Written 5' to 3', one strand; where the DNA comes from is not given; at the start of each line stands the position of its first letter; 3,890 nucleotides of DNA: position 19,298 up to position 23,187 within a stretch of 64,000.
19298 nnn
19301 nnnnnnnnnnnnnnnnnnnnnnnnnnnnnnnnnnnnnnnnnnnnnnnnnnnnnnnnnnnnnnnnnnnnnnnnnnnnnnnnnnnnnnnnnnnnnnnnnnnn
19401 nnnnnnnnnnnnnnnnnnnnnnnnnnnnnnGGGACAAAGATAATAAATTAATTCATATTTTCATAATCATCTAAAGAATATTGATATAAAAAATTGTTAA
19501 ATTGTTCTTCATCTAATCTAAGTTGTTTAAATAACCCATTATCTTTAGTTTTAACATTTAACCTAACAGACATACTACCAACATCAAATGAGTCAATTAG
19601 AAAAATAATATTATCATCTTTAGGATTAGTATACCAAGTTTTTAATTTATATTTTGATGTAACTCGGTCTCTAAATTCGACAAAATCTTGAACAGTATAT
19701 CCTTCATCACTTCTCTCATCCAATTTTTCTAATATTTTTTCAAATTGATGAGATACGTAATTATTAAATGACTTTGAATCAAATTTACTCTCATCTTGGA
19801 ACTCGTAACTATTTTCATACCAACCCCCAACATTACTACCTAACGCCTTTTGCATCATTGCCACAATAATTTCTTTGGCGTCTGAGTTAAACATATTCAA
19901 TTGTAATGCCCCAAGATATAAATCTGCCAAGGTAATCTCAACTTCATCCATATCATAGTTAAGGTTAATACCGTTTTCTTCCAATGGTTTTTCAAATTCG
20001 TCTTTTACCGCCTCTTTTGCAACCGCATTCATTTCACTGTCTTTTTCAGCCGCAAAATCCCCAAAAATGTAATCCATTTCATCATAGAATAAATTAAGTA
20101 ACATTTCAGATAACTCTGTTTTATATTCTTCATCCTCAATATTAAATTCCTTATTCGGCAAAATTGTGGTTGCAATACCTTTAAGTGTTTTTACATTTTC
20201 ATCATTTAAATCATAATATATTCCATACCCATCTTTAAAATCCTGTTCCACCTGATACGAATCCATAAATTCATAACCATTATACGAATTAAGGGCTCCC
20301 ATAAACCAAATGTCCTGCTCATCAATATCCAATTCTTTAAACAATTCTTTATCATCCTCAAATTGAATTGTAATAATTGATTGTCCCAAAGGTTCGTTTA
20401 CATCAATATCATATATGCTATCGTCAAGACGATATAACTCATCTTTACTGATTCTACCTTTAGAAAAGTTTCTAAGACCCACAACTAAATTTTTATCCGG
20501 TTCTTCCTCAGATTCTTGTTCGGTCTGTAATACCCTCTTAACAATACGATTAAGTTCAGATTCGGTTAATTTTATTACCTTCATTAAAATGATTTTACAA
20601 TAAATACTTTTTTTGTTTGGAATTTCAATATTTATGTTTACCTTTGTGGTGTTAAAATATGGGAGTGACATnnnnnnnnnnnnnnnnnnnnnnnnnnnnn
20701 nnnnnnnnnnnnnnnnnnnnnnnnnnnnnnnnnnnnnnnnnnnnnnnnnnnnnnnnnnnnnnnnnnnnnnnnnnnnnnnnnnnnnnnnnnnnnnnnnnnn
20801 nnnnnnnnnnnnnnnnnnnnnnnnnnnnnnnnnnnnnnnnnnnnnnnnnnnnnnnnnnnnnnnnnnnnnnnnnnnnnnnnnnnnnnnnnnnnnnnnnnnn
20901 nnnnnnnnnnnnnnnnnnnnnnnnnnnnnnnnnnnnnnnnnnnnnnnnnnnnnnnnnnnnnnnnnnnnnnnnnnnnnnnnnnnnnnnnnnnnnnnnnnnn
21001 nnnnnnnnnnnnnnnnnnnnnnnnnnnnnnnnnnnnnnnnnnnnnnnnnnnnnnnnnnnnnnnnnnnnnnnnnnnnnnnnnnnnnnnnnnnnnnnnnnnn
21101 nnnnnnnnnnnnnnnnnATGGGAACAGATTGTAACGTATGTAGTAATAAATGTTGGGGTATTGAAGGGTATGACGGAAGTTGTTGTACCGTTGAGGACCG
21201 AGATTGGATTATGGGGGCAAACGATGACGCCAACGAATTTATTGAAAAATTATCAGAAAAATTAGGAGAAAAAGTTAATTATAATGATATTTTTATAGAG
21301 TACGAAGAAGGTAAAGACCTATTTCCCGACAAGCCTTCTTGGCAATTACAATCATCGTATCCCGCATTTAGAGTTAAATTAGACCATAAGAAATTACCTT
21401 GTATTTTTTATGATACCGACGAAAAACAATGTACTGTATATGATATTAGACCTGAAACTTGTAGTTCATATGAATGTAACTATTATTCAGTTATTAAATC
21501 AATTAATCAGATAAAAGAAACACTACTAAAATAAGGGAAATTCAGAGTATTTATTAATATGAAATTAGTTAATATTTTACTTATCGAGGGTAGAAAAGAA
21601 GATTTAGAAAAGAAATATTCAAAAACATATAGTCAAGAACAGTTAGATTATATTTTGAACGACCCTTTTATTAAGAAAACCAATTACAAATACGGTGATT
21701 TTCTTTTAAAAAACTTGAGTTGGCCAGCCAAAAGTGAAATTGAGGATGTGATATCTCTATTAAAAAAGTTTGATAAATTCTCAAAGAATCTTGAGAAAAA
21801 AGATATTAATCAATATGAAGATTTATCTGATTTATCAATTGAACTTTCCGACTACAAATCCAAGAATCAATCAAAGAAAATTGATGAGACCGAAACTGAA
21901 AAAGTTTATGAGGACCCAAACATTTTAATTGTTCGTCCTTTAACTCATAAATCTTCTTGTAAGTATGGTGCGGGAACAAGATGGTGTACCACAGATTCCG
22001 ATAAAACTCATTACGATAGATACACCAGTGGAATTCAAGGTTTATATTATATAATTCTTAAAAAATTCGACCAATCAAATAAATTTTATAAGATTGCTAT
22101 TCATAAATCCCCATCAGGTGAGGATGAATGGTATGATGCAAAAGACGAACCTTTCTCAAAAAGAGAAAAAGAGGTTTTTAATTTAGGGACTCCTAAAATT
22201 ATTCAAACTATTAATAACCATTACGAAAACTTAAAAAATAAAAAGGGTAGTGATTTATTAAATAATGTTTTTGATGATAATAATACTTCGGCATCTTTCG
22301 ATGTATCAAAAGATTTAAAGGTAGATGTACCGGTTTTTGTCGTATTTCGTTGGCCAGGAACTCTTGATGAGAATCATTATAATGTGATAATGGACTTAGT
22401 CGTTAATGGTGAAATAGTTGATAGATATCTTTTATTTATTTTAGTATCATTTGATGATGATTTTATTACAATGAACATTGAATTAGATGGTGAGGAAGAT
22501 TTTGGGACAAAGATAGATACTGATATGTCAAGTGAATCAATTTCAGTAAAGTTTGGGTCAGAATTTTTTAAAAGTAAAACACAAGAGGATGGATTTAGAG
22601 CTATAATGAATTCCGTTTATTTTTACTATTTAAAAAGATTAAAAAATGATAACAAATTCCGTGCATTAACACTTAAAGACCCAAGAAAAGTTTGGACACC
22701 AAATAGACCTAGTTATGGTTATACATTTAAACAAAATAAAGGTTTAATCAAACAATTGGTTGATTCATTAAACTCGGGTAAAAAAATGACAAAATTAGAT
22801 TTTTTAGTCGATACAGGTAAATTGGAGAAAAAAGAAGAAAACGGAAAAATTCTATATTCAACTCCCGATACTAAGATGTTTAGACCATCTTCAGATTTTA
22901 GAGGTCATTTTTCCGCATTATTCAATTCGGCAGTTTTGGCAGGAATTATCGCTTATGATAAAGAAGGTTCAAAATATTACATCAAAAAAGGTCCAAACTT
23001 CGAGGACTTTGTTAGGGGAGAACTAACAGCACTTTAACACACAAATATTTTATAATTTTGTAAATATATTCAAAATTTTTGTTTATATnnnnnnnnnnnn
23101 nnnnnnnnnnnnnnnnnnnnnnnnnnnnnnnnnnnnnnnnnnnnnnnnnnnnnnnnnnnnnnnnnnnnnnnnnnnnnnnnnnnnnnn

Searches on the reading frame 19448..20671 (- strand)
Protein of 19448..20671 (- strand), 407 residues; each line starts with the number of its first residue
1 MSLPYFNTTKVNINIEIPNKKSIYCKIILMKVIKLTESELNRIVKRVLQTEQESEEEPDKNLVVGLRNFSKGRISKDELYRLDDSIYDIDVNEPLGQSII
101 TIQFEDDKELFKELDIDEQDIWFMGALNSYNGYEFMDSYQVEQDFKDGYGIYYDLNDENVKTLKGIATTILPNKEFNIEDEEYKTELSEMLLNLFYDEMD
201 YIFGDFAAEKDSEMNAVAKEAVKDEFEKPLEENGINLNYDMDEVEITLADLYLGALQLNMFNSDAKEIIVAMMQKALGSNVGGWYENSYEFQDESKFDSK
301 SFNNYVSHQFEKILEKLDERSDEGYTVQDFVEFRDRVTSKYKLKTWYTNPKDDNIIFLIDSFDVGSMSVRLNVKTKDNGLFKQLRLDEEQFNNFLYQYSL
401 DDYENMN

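Call 4: search_protein_families(library=pfam, proteins=[window:19448-20671:-], max_evalue=0.01)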
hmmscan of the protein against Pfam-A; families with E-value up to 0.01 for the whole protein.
window:19448-20671:- (407 aa): 0 families

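Call 6: search_protein_families(library=phrogs, proteins=[window:19448-20671:-], max_evalue=0.001)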
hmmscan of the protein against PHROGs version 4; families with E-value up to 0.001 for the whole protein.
window:19448-20671:- (407 aa): 0 families

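Call 107: search_protein_families(library=padloc, proteins=[window:19448-20584:-], max_evalue=0.001)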
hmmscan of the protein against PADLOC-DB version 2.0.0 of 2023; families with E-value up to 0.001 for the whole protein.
window:19448-20584:- (378 aa): 0 families

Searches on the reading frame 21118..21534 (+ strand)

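Call 85: search_protein_families(library=pfam, proteins=[window:21118-21534:+], max_evalue=0.01)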
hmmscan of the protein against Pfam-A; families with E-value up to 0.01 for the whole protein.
window:21118-21534:+ (138 aa): 1 family
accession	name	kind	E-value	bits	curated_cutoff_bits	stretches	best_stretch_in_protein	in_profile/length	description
PF03692.20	CxxCxxCC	-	9.4e-05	23.5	23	1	21-121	7-72/85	Putative zinc- or iron-chelating domain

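Call 86: search_protein_families(library=phrogs, proteins=[window:21118-21534:+], max_evalue=0.001)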
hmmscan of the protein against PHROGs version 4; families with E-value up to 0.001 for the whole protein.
window:21118-21534:+ (138 aa): 0 families

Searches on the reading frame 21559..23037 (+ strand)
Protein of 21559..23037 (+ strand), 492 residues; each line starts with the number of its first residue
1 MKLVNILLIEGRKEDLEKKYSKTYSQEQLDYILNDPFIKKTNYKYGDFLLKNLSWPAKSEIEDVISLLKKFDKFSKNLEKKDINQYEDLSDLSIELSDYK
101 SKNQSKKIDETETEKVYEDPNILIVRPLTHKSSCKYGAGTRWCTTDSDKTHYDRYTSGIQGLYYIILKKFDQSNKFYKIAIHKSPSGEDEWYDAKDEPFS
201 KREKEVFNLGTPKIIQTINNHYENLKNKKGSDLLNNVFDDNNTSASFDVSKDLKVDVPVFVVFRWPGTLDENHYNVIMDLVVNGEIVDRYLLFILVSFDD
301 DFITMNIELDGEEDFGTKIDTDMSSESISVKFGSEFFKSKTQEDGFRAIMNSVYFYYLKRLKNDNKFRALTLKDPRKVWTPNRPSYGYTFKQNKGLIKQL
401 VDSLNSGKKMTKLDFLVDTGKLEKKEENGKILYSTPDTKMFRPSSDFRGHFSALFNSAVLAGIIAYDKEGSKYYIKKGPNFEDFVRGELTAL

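Call 29: search_protein_families(library=pfam, proteins=[window:21559-23037:+], max_evalue=0.001)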
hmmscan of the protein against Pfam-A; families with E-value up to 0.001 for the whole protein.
window:21559-23037:+ (492 aa): 0 families

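Call 30: search_protein_families(library=phrogs, proteins=[window:21559-23037:+], max_evalue=0.00001)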
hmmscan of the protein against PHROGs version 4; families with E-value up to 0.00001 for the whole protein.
window:21559-23037:+ (492 aa): 1 family
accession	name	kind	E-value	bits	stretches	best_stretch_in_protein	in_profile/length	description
phrog_17056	-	unknown function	1.8e-07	31.9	1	97-242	102-250/420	-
